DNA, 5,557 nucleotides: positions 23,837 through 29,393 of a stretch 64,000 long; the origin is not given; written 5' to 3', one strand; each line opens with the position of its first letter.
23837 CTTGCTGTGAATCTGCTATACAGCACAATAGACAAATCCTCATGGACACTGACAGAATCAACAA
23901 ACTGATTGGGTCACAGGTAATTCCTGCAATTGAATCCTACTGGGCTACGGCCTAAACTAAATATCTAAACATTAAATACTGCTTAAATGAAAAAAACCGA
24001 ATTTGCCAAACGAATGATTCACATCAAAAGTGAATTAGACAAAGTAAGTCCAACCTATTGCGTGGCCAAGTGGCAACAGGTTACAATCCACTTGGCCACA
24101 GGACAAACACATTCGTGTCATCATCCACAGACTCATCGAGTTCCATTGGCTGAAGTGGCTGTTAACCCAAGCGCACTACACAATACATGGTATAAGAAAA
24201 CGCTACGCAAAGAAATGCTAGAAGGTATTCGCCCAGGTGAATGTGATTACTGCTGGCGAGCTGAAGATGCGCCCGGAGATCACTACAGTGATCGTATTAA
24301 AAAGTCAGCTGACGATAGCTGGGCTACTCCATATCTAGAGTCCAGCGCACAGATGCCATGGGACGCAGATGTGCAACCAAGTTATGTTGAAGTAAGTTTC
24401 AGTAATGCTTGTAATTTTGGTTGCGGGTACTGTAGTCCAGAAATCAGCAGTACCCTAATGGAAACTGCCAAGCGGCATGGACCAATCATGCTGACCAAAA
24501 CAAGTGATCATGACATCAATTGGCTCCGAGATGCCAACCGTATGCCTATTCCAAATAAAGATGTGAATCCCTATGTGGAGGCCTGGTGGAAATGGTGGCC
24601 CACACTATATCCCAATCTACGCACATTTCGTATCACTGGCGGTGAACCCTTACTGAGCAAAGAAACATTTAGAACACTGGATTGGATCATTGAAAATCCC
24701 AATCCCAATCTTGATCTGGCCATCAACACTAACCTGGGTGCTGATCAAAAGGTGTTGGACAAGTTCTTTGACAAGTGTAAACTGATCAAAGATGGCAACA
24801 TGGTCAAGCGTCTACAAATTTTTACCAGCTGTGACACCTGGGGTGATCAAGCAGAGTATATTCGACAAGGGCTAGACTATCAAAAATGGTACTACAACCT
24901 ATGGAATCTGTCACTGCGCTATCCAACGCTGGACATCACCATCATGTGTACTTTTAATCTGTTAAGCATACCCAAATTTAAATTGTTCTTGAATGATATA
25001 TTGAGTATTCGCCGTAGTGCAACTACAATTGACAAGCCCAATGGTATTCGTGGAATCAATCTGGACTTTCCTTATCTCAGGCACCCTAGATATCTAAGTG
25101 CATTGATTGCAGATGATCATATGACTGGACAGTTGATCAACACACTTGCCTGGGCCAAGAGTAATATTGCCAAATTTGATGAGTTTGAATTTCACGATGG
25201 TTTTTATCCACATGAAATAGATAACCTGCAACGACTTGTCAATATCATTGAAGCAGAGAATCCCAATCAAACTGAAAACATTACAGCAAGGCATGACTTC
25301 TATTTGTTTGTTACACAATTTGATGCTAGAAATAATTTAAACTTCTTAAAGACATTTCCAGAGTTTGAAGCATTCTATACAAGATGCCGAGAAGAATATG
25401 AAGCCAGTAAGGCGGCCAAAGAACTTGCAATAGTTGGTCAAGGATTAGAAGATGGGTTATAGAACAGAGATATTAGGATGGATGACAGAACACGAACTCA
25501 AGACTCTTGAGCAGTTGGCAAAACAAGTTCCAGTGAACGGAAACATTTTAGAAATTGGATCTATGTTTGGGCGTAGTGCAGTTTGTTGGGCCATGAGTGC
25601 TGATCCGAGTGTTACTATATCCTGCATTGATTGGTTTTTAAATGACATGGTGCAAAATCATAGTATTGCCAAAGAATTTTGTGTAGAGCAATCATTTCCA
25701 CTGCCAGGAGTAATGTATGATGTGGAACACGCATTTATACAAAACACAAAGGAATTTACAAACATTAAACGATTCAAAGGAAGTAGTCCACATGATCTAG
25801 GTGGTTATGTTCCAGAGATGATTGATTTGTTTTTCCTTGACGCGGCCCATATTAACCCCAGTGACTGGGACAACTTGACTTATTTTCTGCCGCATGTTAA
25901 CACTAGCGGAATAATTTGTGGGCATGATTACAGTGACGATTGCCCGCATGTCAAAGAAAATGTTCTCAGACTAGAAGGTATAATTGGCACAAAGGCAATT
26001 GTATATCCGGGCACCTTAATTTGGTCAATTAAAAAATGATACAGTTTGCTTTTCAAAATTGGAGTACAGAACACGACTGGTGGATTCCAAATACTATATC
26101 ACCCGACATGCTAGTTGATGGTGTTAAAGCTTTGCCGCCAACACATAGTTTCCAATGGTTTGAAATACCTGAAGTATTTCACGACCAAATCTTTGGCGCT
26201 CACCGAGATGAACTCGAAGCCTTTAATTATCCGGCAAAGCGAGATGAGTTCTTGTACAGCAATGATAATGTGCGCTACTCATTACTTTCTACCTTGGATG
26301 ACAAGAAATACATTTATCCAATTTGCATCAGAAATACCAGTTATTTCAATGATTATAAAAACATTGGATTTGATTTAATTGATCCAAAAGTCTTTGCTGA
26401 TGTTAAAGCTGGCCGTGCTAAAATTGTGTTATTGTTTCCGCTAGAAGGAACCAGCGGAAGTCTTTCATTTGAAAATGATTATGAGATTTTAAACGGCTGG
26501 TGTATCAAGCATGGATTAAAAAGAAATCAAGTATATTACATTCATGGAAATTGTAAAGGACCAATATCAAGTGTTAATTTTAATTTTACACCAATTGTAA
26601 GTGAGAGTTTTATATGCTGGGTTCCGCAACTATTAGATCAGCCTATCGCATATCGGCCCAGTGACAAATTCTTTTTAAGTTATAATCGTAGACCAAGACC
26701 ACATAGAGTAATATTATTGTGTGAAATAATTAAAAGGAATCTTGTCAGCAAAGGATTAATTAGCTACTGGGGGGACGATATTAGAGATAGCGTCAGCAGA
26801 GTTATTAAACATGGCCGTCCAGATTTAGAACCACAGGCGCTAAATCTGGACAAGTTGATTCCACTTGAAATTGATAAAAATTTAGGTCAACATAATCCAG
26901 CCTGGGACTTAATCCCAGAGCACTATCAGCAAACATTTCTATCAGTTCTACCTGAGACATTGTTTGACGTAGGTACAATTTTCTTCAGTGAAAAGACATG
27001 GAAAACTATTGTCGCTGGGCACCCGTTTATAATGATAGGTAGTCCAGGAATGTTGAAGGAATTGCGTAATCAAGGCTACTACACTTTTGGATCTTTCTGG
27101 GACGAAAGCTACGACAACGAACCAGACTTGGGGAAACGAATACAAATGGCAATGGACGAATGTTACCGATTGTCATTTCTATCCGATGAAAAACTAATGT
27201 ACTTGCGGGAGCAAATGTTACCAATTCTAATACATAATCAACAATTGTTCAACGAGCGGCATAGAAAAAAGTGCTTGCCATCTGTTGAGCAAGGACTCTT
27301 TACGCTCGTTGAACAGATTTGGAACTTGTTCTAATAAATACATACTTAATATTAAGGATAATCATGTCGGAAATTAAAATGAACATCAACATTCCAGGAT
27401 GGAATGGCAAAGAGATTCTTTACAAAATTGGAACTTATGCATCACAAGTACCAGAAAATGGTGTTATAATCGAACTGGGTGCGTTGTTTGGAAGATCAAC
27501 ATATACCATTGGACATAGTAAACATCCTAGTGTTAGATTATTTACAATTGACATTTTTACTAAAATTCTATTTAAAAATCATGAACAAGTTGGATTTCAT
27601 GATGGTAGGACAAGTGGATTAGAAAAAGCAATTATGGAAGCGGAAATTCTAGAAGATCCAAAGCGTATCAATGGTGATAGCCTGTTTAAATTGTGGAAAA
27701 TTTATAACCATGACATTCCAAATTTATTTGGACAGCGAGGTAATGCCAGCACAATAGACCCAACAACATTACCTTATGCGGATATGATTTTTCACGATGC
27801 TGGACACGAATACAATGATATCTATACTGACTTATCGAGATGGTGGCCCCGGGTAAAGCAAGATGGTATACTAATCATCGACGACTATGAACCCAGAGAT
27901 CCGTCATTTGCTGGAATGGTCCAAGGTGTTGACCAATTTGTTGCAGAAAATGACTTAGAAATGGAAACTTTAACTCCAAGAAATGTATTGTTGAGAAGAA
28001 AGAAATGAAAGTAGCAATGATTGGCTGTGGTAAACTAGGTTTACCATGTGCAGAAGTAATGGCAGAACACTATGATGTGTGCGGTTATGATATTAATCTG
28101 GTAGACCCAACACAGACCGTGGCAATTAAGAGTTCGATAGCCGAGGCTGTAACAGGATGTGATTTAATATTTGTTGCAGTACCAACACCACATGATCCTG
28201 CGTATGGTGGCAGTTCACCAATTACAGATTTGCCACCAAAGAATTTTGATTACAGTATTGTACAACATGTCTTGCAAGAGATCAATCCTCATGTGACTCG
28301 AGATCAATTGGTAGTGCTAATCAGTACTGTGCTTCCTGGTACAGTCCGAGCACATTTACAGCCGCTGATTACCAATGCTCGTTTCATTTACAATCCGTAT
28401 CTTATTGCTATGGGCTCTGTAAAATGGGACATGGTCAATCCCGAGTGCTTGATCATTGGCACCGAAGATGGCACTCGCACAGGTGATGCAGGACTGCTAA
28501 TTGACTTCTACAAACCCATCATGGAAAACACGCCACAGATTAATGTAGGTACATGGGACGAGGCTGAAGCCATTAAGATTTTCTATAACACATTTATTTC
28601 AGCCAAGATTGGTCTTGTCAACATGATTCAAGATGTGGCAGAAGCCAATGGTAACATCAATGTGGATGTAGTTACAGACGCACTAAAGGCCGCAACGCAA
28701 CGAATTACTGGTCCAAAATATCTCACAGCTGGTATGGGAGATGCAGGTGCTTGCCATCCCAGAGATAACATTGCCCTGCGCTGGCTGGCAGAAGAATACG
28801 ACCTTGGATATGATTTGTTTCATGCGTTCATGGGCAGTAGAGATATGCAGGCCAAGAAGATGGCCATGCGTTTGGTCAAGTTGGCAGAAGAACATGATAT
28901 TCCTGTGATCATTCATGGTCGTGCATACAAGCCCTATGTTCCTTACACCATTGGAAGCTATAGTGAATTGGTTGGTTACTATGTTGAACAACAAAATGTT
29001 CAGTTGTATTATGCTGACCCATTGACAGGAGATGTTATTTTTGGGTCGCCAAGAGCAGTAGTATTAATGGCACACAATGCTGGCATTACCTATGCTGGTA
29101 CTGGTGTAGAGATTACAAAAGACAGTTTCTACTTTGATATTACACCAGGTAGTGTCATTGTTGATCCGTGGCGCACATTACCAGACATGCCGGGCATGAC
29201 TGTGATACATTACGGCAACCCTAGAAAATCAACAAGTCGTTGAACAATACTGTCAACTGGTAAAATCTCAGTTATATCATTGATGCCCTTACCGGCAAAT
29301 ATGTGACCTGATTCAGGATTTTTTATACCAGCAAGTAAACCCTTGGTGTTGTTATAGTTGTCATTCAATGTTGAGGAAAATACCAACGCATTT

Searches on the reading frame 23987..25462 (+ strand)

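Call 6: search_protein_families(library=phrogs, proteins=[window:23987-25462:+], max_evalue=0.001)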
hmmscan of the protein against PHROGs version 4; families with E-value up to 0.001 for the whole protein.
window:23987-25462:+ (491 aa): 3 families
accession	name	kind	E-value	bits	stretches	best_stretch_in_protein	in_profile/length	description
phrog_14086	-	other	6.2e-09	36.7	1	210-345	137-268/353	radical SAM domain-containing protein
phrog_1802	-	other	8.5e-07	29.2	1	208-331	93-216/556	radical SAM domain-containing protein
phrog_13987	-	other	0.00018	22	0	214-254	66-105/274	radical SAM domain-containing protein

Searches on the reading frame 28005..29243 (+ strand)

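Call 68: search_protein_families(library=phrogs, proteins=[window:28005-29243:+], max_evalue=0.00001)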
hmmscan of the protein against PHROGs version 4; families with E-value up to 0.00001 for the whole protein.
window:28005-29243:+ (412 aa): 1 family
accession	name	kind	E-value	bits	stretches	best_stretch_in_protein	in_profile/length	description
phrog_9148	-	other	5.1e-88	296.6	1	1-347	1-357/382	UDP-glucose dehydrogenase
